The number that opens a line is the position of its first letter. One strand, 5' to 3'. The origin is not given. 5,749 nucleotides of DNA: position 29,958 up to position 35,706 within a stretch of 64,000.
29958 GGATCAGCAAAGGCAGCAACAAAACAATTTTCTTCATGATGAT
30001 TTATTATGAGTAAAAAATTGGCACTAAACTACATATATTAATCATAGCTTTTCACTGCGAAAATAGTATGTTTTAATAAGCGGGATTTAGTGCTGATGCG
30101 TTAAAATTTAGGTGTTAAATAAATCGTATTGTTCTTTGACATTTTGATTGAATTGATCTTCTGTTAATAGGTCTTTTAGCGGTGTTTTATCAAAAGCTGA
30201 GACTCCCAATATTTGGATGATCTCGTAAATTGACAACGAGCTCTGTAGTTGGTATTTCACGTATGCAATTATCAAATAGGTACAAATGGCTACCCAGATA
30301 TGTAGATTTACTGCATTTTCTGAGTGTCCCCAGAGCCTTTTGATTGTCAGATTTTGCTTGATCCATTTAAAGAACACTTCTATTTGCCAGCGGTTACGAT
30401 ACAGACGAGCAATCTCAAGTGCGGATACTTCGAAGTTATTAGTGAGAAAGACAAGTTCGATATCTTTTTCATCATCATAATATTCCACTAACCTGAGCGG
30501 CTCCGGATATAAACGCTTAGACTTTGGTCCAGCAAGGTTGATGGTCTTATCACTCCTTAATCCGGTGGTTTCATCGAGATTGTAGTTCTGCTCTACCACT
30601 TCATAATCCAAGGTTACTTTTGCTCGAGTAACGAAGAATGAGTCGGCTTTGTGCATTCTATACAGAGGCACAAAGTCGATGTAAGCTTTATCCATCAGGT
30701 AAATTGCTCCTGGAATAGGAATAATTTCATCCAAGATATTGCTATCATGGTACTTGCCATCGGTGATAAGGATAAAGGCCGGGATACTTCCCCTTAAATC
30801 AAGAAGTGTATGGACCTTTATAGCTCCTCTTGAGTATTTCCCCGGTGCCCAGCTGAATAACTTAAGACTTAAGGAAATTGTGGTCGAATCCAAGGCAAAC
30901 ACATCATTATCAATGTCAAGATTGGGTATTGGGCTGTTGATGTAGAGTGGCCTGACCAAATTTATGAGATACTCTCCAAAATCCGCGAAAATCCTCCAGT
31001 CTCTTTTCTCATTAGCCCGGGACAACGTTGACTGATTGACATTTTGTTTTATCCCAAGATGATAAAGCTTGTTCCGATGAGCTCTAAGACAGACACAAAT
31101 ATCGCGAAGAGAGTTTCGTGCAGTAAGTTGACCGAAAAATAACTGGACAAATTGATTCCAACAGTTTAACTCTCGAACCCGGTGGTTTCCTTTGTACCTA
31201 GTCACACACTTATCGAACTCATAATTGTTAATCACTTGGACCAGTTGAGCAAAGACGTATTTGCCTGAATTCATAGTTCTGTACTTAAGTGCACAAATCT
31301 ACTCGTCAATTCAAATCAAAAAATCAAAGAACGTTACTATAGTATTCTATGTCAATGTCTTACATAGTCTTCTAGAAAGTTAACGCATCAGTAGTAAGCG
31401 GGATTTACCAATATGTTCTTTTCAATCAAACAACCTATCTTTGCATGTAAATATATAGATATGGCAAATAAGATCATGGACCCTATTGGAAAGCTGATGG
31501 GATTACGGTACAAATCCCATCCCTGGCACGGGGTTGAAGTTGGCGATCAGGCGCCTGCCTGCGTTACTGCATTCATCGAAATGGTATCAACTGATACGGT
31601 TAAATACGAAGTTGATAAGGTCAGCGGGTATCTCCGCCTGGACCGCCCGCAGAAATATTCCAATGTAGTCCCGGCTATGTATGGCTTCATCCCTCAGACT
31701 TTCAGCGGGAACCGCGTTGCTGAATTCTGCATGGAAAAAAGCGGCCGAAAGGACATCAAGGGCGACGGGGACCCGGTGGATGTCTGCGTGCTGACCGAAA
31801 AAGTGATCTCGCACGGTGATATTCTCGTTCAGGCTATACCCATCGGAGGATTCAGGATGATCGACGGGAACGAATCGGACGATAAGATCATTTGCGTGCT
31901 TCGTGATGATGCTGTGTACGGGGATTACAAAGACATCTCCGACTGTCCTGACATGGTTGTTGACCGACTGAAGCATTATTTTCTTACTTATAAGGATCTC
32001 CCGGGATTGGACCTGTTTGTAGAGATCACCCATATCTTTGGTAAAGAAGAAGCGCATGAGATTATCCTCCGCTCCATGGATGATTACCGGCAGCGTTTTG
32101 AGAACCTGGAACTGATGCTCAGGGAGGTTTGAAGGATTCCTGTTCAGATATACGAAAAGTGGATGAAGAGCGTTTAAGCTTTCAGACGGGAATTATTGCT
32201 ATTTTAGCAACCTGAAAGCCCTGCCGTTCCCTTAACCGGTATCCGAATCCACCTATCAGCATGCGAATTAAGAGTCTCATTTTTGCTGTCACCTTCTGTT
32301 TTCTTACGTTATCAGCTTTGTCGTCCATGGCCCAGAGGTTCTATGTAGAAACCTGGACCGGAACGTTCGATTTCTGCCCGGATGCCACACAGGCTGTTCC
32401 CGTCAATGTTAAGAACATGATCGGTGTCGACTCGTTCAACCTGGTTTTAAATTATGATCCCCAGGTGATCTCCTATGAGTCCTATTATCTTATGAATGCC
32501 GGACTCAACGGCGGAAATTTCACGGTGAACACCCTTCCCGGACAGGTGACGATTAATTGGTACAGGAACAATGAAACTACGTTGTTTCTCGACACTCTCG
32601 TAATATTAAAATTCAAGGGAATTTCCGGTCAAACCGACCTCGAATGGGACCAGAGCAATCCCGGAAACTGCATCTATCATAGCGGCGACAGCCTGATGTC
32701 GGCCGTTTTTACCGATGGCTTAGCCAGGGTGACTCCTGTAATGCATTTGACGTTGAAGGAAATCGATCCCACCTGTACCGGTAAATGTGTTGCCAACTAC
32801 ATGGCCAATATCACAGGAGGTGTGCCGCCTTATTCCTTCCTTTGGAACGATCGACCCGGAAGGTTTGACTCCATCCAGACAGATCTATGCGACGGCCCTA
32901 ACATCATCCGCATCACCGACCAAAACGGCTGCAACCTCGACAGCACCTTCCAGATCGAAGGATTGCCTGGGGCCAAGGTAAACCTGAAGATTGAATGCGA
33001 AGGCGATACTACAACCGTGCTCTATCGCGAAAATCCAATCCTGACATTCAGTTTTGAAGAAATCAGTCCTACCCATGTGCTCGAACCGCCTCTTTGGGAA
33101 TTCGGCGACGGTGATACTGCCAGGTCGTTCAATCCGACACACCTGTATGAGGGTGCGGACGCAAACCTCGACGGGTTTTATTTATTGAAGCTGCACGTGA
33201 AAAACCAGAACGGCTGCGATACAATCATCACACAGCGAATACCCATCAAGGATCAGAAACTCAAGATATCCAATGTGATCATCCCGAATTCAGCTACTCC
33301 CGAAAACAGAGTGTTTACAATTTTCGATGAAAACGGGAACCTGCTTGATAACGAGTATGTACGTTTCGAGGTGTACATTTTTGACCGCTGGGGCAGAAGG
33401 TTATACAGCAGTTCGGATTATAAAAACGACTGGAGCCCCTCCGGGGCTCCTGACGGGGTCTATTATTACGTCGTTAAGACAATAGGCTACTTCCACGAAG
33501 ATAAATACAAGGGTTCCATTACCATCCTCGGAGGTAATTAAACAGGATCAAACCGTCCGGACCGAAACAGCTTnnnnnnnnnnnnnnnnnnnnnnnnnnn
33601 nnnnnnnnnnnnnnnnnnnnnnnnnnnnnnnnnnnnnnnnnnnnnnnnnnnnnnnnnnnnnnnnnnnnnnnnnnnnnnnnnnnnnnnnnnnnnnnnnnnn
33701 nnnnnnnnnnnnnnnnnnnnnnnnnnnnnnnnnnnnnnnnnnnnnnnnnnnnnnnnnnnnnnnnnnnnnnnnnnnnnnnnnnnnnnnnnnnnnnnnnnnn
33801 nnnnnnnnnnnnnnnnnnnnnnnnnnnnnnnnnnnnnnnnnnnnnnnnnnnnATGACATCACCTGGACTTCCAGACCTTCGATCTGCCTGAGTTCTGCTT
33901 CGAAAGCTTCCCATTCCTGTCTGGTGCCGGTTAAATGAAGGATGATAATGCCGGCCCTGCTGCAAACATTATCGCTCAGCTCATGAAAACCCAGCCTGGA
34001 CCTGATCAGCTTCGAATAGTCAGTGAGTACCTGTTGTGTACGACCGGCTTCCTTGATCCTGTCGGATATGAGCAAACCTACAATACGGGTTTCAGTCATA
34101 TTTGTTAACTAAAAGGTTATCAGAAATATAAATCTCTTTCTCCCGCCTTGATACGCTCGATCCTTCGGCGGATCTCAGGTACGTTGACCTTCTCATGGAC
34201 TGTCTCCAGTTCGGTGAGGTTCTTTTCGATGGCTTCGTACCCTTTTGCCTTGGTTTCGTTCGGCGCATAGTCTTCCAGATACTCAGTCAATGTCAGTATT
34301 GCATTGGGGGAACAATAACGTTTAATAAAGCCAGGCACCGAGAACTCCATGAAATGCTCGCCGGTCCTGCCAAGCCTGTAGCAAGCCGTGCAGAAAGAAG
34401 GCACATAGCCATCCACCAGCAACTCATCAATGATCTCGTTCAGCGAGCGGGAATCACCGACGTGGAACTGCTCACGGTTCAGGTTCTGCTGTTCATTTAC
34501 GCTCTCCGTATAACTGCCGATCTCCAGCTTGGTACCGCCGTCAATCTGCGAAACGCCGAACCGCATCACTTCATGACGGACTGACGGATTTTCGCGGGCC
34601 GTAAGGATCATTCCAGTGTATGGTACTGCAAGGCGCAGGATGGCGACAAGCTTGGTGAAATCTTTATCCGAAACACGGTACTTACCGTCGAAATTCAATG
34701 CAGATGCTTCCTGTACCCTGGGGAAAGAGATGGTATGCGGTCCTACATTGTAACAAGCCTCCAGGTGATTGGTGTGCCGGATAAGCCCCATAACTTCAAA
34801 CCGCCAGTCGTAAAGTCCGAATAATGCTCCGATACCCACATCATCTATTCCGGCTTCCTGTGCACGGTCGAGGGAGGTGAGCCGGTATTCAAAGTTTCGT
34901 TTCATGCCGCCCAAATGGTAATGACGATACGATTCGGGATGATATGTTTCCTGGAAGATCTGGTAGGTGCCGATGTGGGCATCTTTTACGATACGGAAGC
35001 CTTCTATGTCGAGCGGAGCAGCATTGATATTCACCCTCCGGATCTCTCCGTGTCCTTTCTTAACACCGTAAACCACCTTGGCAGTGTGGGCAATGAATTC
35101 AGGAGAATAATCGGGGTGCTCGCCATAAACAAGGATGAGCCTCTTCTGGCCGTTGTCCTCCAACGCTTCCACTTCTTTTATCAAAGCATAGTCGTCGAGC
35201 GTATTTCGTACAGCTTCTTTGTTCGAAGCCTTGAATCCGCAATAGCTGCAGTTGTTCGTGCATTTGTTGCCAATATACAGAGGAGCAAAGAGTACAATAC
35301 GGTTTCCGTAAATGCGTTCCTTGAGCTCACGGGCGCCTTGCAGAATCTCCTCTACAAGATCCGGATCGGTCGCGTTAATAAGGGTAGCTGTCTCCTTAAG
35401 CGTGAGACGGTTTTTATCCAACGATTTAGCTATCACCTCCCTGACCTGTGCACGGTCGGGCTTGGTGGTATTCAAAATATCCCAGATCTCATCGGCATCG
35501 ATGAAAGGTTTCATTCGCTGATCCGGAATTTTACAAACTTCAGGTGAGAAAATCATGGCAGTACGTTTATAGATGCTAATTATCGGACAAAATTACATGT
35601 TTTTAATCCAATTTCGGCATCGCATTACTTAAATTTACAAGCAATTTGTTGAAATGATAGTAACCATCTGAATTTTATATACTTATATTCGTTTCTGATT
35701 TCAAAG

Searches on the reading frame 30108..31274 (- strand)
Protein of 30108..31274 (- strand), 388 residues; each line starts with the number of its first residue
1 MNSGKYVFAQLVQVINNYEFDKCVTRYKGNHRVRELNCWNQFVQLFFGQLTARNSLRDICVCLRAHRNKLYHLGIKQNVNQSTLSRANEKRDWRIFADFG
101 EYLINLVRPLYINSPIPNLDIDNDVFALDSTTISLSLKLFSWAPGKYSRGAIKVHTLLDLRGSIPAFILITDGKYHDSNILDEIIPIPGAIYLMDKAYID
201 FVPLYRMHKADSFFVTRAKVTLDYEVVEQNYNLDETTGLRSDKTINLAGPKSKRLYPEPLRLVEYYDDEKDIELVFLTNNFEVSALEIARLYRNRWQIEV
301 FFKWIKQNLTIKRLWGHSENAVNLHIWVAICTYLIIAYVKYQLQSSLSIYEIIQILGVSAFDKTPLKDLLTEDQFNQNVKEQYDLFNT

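Call 66: search_protein_families(library=pfam, proteins=[window:30108-31274:-], max_evalue=0.00001)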
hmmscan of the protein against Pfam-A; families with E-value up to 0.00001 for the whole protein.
window:30108-31274:- (388 aa): 2 families
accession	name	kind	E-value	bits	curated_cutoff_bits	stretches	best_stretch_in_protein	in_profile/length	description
PF14294.11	DUF4372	-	6.6e-33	113.2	25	1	4-76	2-74/74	Domain of unknown function (DUF4372)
PF01609.27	DDE_Tnp_1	-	1.3e-24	87.5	23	1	124-334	5-199/200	Transposase DDE domain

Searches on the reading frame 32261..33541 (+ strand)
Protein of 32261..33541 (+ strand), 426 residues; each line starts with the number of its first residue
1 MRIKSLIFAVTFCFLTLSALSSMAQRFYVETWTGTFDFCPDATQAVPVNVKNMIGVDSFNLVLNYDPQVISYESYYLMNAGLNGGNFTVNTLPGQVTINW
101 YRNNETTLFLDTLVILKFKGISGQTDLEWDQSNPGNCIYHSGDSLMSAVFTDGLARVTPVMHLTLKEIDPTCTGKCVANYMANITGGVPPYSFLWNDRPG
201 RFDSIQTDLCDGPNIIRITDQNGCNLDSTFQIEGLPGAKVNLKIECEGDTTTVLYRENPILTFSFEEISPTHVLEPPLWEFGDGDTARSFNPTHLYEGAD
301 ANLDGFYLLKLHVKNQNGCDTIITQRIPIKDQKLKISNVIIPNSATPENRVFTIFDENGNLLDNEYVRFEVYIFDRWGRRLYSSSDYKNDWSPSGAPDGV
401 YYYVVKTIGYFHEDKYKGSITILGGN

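Call 3: search_protein_families(library=pfam, proteins=[window:32261-33541:+], max_evalue=0.1)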
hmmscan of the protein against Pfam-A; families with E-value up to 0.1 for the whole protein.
window:32261-33541:+ (426 aa): 6 families
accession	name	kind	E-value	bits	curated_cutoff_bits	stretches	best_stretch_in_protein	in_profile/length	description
PF13585.12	CHU_C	-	6.1e-11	42.7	27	1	335-422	2-86/86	CHU_C Type IX secretion signal domain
PF18911.6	PKD_4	-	1.8e-05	25.1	27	1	279-325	39-79/85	PKD domain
PF13573.12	SprB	-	0.00064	19.8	28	1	183-197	20-34/37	SprB repeat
PF00963.24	Cohesin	-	0.0079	16.8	24.1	1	45-98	17-75/139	Cohesin domain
PF10407.14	Cytokin_check_N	-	0.04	14.3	22.6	0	201-233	24-55/71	Cdc14 phosphatase binding protein N-terminus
PF00801.26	PKD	-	0.093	13.2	23.5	0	279-318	34-70/80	PKD domain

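Call 5: search_protein_families(library=ncbifam, proteins=[window:32261-33541:+], max_evalue=0.1)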
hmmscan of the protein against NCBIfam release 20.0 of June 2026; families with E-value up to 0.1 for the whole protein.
window:32261-33541:+ (426 aa): 1 family
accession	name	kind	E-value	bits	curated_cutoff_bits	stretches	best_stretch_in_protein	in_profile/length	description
TIGR04131.1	Bac_Flav_CTERM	domain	0.0073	16.4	35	1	364-405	24-69/85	T9SS type B sorting domain-containing protein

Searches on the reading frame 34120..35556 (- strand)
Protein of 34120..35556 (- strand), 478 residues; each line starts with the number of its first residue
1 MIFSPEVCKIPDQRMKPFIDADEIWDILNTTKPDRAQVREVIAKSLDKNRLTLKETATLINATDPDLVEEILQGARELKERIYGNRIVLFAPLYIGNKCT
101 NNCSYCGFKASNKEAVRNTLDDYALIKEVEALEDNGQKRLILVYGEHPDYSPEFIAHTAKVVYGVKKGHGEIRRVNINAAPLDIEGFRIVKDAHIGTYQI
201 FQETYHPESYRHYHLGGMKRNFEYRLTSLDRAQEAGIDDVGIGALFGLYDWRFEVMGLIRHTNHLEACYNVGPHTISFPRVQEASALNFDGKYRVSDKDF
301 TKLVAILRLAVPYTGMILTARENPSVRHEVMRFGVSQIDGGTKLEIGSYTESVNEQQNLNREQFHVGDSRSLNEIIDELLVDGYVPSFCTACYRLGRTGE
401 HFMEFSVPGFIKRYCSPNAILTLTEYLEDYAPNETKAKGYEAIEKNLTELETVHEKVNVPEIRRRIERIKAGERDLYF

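Call 66: search_protein_families(library=pfam, proteins=[window:34120-35556:-], max_evalue=0.00001)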
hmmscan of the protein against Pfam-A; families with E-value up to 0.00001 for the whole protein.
window:34120-35556:- (478 aa): 2 families
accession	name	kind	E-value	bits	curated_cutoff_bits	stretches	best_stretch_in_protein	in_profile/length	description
PF04055.27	Radical_SAM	-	9.4e-17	62.1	29.5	1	94-244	2-148/166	Radical SAM superfamily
PF06968.18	BATS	-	1.8e-13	50.9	22.2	1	277-384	1-87/88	Biotin and Thiamin Synthesis associated domain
